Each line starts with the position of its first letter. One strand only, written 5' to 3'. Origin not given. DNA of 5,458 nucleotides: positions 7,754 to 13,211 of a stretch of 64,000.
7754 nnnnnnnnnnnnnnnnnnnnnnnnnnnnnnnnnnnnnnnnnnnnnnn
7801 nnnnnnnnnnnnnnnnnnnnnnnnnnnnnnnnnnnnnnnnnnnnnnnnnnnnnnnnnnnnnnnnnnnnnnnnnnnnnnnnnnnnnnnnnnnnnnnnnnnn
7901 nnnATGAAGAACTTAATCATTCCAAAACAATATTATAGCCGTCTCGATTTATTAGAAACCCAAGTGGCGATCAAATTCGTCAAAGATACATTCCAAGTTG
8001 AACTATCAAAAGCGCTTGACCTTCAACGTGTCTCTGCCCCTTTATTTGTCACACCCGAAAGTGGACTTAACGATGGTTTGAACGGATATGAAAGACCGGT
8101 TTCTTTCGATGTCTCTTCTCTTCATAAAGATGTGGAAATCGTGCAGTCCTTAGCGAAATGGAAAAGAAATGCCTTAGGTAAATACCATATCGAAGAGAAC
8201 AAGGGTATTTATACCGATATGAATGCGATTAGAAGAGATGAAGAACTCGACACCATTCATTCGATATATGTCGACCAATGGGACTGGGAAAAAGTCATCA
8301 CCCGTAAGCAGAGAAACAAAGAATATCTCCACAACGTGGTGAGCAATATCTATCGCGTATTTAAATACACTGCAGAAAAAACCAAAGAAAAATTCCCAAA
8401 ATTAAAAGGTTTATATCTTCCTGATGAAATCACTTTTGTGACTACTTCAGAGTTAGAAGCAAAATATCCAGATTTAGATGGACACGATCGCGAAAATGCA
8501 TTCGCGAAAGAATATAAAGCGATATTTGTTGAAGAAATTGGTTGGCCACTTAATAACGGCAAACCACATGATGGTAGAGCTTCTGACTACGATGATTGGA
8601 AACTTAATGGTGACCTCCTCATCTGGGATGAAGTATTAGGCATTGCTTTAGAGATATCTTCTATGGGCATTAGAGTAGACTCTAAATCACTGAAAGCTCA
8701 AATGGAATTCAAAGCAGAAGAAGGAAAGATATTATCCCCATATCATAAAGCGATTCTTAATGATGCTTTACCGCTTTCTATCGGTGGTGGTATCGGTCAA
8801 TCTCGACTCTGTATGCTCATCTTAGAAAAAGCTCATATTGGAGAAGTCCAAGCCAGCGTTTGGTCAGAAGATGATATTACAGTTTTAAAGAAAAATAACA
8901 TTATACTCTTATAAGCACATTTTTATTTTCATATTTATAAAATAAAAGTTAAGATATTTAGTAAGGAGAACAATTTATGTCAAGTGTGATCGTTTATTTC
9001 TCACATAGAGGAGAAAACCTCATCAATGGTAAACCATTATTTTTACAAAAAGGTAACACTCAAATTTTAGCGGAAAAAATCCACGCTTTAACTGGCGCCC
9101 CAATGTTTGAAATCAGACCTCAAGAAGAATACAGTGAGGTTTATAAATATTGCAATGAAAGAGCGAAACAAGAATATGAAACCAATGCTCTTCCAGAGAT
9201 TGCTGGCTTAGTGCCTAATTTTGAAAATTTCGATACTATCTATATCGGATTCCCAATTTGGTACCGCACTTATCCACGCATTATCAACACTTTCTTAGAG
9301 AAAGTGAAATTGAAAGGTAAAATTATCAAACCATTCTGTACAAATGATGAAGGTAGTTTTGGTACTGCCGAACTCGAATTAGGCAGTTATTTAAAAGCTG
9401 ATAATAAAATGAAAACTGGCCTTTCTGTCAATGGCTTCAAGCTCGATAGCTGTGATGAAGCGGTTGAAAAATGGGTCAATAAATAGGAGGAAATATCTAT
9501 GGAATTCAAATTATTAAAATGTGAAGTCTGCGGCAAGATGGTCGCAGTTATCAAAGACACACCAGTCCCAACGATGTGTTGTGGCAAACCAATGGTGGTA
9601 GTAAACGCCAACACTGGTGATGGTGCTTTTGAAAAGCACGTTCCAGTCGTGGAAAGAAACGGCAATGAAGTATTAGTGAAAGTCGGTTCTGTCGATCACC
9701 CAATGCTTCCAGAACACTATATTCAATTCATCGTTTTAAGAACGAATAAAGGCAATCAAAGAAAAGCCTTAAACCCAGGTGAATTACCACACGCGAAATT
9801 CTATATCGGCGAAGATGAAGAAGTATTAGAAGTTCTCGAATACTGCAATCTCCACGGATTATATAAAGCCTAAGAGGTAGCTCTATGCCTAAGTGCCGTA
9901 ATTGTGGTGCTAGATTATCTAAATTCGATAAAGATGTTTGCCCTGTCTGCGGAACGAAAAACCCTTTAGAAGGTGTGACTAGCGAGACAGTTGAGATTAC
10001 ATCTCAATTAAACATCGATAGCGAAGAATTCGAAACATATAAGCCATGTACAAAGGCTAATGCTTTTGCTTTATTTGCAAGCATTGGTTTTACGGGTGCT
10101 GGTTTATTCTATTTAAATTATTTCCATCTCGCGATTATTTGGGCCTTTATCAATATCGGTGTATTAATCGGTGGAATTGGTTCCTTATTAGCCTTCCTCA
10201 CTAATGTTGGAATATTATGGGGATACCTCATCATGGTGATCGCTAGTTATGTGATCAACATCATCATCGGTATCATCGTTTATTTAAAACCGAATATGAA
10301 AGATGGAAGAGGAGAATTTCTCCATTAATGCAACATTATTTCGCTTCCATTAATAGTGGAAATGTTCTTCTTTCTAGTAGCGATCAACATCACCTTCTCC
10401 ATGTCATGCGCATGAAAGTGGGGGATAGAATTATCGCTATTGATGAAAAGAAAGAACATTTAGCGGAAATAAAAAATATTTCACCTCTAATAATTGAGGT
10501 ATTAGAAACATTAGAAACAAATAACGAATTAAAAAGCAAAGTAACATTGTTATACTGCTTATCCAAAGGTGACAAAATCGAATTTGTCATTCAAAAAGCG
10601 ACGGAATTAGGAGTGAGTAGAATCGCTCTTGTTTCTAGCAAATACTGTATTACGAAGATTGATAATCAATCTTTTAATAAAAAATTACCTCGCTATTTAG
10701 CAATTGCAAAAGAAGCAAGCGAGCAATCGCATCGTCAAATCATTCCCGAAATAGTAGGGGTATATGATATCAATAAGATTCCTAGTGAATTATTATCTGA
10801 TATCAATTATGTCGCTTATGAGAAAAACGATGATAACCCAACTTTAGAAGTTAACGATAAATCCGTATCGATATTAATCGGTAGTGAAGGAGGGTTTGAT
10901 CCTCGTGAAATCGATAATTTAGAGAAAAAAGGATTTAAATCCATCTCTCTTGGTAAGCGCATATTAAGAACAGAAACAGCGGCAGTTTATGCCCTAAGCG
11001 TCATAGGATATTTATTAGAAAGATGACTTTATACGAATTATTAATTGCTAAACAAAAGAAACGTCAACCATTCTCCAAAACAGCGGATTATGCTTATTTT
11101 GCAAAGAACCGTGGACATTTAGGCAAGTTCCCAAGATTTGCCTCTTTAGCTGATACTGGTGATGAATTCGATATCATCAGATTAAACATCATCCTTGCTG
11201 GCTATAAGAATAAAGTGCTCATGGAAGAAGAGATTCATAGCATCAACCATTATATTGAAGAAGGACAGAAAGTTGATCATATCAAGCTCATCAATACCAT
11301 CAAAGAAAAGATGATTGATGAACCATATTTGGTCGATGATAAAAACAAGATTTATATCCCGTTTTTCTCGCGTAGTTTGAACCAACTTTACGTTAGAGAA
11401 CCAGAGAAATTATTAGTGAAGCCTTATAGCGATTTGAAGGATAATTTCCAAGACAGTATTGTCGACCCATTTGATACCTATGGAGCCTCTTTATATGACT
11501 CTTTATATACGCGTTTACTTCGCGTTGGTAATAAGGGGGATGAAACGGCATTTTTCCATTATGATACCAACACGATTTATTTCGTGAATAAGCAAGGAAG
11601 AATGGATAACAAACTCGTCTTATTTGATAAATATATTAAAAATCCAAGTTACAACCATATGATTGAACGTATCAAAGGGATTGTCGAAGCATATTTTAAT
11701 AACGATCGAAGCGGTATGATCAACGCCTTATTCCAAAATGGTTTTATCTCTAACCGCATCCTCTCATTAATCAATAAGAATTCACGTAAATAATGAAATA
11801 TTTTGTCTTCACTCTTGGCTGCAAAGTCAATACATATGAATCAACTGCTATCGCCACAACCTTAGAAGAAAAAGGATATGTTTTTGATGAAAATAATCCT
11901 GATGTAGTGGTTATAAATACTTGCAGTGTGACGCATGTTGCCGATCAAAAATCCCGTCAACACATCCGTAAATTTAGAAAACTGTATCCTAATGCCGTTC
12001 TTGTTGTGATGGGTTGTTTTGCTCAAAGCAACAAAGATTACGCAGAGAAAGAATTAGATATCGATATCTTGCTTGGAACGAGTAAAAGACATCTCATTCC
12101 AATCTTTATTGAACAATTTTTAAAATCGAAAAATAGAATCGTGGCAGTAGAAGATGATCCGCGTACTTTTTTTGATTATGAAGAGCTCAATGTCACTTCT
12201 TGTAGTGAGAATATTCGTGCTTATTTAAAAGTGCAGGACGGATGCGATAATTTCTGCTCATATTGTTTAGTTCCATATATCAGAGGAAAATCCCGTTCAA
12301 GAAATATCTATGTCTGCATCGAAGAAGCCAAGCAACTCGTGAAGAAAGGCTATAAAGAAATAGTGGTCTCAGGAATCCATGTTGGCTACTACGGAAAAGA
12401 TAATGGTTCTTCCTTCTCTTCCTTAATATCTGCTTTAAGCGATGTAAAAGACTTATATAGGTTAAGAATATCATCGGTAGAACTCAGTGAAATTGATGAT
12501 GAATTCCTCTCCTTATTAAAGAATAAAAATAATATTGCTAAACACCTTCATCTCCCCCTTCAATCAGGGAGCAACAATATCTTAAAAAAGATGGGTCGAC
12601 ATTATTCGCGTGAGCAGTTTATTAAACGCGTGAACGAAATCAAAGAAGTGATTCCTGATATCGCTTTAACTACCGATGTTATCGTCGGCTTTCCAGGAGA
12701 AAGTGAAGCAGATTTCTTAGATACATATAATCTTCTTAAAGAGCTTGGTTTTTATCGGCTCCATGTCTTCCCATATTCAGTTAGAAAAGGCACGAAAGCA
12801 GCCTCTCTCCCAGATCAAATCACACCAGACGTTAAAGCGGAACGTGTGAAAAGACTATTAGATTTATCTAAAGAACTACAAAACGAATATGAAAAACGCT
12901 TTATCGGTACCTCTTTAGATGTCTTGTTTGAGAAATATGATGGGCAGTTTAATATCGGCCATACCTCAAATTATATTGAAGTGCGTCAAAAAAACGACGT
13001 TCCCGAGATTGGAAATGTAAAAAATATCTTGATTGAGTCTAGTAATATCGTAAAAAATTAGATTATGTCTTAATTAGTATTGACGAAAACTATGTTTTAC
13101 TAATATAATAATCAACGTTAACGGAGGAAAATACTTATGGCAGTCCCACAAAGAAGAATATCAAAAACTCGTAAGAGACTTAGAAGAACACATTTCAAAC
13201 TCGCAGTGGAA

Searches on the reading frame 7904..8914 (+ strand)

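Call 58: search_protein_families(library=pfam, proteins=[window:7904-8914:+], max_evalue=0.0001)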
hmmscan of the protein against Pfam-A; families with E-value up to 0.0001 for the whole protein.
window:7904-8914:+ (336 aa): 1 family
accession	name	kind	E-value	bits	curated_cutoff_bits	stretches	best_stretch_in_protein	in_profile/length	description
PF03590.20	AsnA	-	3.2e-101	338.3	27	1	20-245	1-226/228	Aspartate-ammonia ligase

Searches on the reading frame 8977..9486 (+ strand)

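Call 58: search_protein_families(library=pfam, proteins=[window:8977-9486:+], max_evalue=0.0001)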
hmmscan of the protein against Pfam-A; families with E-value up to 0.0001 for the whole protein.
window:8977-9486:+ (169 aa): 1 family
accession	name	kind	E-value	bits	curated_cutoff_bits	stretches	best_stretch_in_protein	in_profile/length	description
PF12682.12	Flavodoxin_4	-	1.4e-24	86.8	24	1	22-169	7-154/155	Flavodoxin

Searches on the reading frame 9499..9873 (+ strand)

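Call 75: search_protein_families(library=pfam, proteins=[window:9499-9873:+], max_evalue=0.0001)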
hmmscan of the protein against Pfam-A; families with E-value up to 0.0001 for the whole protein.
window:9499-9873:+ (124 aa): 1 family
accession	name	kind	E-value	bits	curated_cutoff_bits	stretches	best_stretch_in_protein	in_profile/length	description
PF01880.24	Desulfoferrodox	-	1.3e-19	70.9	22.2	1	41-123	3-96/98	Desulfoferrodoxin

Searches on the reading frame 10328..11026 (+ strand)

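Call 75: search_protein_families(library=pfam, proteins=[window:10328-11026:+], max_evalue=0.0001)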
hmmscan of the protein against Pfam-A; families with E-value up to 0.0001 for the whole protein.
window:10328-11026:+ (232 aa): 2 families
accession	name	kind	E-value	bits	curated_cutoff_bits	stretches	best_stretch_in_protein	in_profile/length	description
PF04452.19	Methyltrans_RNA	-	3.3e-48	163.8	23.9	1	67-226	2-164/165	RNA methyltransferase domain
PF20260.4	PUA_4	-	5.8e-11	42.7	23.9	1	17-54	3-41/48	RNA methyltransferase PUA domain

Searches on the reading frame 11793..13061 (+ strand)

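Call 75: search_protein_families(library=pfam, proteins=[window:11793-13061:+], max_evalue=0.0001)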
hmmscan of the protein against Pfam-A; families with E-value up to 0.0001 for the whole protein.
window:11793-13061:+ (422 aa): 2 families
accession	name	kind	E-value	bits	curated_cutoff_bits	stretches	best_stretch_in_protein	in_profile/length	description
PF04055.27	Radical_SAM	-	7.1e-25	88.5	29.5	1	146-315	2-166/166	Radical SAM superfamily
PF00919.26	UPF0004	-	3.7e-24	85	27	1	2-95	1-98/98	Uncharacterized protein family UPF0004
